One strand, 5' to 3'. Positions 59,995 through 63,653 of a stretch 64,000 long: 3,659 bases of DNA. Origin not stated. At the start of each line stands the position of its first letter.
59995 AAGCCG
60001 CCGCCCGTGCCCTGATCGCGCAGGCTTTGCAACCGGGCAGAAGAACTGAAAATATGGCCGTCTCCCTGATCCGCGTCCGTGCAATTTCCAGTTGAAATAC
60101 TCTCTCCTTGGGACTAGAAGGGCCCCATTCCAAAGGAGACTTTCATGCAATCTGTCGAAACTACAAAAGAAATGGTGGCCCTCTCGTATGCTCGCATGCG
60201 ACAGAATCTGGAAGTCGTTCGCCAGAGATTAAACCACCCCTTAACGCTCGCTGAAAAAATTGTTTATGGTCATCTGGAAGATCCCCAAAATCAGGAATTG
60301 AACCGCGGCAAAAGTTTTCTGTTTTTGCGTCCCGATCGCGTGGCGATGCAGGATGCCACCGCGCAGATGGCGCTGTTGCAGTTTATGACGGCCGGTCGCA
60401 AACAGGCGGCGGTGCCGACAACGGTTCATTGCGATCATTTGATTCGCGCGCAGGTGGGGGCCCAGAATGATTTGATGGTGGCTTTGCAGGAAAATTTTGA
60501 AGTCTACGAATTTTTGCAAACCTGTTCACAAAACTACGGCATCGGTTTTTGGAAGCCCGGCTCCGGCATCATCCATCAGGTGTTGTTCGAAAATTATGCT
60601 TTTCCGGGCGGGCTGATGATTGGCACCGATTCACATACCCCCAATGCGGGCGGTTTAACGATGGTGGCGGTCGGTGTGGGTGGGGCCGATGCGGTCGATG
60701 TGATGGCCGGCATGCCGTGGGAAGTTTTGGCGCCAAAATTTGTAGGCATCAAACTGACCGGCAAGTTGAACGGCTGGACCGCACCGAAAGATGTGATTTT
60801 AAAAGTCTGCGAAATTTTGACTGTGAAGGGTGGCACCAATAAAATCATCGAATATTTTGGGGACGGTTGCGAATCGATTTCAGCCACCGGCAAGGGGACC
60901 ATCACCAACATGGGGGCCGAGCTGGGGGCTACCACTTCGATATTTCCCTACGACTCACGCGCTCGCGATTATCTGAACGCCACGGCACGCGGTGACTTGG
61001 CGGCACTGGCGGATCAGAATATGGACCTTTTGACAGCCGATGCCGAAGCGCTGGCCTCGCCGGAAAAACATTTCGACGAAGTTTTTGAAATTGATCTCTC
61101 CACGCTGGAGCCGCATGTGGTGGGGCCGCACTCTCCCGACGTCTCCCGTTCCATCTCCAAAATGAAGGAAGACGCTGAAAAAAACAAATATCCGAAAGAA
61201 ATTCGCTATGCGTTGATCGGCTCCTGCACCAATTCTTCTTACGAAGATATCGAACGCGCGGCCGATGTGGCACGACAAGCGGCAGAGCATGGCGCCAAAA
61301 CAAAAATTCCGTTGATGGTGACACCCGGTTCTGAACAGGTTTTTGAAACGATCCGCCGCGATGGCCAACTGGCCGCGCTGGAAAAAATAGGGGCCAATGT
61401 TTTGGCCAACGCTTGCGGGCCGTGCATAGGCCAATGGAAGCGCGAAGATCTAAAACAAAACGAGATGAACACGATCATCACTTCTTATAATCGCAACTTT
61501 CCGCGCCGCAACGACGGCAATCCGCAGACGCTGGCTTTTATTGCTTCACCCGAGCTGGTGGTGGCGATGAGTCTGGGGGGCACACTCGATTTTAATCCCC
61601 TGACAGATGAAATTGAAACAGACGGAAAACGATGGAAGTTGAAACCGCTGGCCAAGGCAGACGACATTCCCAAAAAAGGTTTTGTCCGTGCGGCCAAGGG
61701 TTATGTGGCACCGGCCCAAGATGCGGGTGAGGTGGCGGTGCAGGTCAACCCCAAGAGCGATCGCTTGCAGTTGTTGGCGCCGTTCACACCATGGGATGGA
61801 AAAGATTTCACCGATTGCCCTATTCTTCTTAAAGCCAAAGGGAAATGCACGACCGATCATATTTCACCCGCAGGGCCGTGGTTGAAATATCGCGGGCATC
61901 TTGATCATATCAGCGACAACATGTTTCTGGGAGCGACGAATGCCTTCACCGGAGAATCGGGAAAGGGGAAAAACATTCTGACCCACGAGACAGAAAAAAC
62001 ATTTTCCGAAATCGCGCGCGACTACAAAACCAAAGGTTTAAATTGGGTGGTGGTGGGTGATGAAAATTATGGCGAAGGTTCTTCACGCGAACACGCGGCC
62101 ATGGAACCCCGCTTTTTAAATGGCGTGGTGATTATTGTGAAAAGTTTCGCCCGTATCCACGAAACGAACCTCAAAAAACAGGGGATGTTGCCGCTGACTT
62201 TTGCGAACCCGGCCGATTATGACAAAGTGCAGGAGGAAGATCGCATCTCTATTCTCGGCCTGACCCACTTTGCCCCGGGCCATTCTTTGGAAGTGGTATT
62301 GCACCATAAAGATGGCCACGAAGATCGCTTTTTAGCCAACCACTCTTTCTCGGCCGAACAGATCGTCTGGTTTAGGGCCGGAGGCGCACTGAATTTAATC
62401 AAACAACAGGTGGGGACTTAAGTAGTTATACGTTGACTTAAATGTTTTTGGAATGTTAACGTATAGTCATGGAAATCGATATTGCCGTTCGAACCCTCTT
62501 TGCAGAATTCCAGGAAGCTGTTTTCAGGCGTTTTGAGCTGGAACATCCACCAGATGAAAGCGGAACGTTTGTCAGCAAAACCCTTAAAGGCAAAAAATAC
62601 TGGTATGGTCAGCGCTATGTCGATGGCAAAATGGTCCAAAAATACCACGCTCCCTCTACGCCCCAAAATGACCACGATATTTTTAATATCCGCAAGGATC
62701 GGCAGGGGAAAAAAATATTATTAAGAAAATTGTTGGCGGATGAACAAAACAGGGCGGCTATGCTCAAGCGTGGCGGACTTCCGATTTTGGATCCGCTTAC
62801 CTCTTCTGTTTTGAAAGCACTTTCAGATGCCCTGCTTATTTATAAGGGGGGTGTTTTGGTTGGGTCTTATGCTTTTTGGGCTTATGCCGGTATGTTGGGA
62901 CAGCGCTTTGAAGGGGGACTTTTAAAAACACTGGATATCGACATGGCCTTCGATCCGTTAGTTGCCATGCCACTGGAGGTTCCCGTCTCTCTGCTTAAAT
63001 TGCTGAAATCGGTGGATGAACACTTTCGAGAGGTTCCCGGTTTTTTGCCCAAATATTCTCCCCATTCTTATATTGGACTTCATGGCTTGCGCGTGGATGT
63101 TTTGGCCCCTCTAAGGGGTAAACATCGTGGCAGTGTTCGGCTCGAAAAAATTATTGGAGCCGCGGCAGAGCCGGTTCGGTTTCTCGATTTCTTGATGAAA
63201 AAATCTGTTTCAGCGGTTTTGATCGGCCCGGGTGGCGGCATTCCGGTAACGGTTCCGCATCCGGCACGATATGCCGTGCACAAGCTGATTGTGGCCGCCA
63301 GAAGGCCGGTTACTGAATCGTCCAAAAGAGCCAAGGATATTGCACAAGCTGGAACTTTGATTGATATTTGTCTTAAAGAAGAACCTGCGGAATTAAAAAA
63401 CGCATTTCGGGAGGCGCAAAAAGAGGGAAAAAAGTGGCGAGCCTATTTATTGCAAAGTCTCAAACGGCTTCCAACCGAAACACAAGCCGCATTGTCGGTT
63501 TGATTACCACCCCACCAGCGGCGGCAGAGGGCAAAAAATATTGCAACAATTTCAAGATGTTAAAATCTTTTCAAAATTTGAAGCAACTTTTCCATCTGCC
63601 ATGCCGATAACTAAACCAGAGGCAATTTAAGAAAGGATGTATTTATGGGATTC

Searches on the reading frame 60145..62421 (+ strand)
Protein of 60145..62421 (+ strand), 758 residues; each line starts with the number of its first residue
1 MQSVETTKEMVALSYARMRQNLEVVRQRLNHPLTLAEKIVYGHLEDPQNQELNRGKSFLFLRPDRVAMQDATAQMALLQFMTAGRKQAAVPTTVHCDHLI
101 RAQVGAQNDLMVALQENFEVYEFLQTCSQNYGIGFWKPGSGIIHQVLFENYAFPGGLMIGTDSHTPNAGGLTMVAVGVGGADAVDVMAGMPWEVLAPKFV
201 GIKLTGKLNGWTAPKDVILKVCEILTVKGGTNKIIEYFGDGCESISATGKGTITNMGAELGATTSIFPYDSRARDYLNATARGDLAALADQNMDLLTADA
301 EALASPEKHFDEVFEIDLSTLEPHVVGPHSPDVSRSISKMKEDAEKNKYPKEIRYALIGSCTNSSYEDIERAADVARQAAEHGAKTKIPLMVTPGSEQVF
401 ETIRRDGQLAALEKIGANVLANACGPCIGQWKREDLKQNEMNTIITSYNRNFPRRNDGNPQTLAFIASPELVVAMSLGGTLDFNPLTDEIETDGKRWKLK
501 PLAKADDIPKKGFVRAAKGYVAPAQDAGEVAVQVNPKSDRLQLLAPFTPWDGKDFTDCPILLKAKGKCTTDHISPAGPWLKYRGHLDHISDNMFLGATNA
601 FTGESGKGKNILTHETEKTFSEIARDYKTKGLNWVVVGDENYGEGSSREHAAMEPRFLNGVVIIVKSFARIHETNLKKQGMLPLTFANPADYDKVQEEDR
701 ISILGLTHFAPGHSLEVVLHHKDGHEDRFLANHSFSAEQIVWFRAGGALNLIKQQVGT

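Call 13: find_related_loci(query=window:60145-62421:+, collection=genome_contigs, flank=10000)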
Query window:60145-62421:+ (758 aa) in genome_contigs; peptide patterns used: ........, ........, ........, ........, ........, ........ (x = any residue, [..] = any of these).
600 stretches matched a pattern (row limit reached: there are more); 593 encode a relative of the query (tblastn E <= 1e-3); the best 80 are kept; 80 distinct loci.
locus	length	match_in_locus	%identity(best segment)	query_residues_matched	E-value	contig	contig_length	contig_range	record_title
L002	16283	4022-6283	73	1-755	0e+0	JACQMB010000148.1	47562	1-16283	MAG: Deltaproteobacteria bacterium isolate NC_groundwater_1218_Ag_S-0.1um_53_77 S_p1_S3_coassembly_k141_2422246, whole g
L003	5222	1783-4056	66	1-755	0e+0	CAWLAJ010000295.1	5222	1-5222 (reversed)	MAG: Deltaproteobacteria bacterium UBA4427 isolate CB6_Bottom.56 genome assembly, contig: Ga0310122_10012135, whole geno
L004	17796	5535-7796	65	1-755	0e+0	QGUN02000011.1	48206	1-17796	MAG: Pseudomonadota bacterium isolate ZC4RG40 NODE_452_length_48206_cov_19.687005, whole genome shotgun sequence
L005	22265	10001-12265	64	1-754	0e+0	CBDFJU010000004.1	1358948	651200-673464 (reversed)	MAG: Dehalococcoidia bacterium isolate 657d8e1c-b3ee-4bf2-81bf-5276bdb608e5 genome assembly, contig: contig_4, whole gen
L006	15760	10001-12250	64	1-754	0e+0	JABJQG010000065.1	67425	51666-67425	MAG: Bdellovibrionaceae bacterium isolate SI075_bin85 k141_2709376, whole genome shotgun sequence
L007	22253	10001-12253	63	4-755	0e+0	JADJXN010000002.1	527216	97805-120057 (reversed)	MAG: Oligoflexia bacterium isolate Kalu_18-Q3-R12-55_MAXAC.131 tig00002188-10-5250020, whole genome shotgun sequence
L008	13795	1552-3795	64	3-753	0e+0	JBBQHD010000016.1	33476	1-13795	MAG: Bdellovibrionales bacterium isolate Co_metawrap_923 Cmw_923_k141_21632413_length_33476_cov_9.0000, whole genome sho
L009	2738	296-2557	63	1-755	0e+0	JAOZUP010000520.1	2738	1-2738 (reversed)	MAG: Thermoanaerobaculales bacterium isolate GMC8.metabat2.114 GMC8_70085_length_2738_cov_7.268356, whole genome shotgun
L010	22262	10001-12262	63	1-755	0e+0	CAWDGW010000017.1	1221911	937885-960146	MAG: uncultured Holophagae bacterium isolate MFD03804.bin.1.132 genome assembly, contig: contig_9882, whole genome shotg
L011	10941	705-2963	65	1-753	0e+0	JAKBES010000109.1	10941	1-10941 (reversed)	MAG: Acidobacteria bacterium isolate BP8.bin17 NODE_9648_length_10941_cov_2.054374, whole genome shotgun sequence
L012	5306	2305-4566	64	1-756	0e+0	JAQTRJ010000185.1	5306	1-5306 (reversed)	MAG: bacterium isolate STB_160 NODE_49218_length_5306_cov_2.783356_Sandtown_B, whole genome shotgun sequence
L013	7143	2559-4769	63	15-750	0e+0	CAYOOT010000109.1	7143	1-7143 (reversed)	MAG TPA_asm: uncultured Bdellovibrionales bacterium isolate SRP150892_co2_493 genome assembly, contig: NODE_16666_length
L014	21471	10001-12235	63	9-754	0e+0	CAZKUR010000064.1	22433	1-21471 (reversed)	MAG TPA_asm: uncultured Ignavibacteriaceae bacterium isolate binchicken_co150_610 genome assembly, contig: NODE_4958_len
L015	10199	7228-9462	64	9-754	0e+0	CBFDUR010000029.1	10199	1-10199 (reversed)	MAG TPA_asm: uncultured Ignavibacteriales bacterium isolate SRR4028170_binner13_Refined_34 genome assembly, contig: ERZ5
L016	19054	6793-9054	64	1-753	0e+0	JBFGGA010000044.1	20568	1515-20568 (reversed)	MAG: Myxococcota bacterium isolate Mix_sand02.2020.12.G.56 k141_1858720_length_20568_cov_15.0130, whole genome shotgun s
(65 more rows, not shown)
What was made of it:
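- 60145..62421 (+): Aconitase, acnA (context). It lies 49 nt downstream of p431 on the same strand, and it is the conserved neighbour of the p694 family. 593 aconitase relatives were found, the best at 73% identity (call 13).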

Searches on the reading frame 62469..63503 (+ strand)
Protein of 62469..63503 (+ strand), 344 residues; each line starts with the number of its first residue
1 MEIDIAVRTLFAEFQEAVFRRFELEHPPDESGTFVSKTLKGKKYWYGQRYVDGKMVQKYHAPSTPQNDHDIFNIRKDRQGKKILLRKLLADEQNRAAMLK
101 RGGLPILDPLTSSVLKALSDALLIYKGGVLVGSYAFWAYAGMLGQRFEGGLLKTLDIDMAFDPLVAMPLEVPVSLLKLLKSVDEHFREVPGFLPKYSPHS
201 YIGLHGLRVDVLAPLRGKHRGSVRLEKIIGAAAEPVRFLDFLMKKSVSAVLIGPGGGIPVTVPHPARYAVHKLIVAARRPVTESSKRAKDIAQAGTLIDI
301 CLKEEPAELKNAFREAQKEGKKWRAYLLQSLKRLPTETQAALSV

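Call 27: search_protein_families(library=pfam, proteins=[window:62469-63503:+], max_evalue=0.001)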
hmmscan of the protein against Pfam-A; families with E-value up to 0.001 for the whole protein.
window:62469-63503:+ (344 aa): 1 family
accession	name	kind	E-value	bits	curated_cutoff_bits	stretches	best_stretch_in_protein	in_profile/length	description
PF12281.14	NTP_transf_8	-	2.4e-47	162.1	26.3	1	111-316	3-216/218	Nucleotidyltransferase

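Call 77: find_encoding_contigs(protein=window:62469-63503:+, flank=10000, max_places=3)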
Protein window:62469-63503:+ (344 aa): 1 contig read that carries it; 1 place shown.
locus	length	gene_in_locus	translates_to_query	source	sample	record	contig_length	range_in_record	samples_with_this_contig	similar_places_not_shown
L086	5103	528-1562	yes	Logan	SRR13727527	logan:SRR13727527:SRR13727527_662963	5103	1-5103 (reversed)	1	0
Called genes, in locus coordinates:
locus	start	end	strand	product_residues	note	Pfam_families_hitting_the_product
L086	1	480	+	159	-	?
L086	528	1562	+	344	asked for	PF12281:NTP_transf_8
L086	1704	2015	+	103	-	-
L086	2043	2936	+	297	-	-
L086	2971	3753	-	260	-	PF01218:Coprogen_oxidas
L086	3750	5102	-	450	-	?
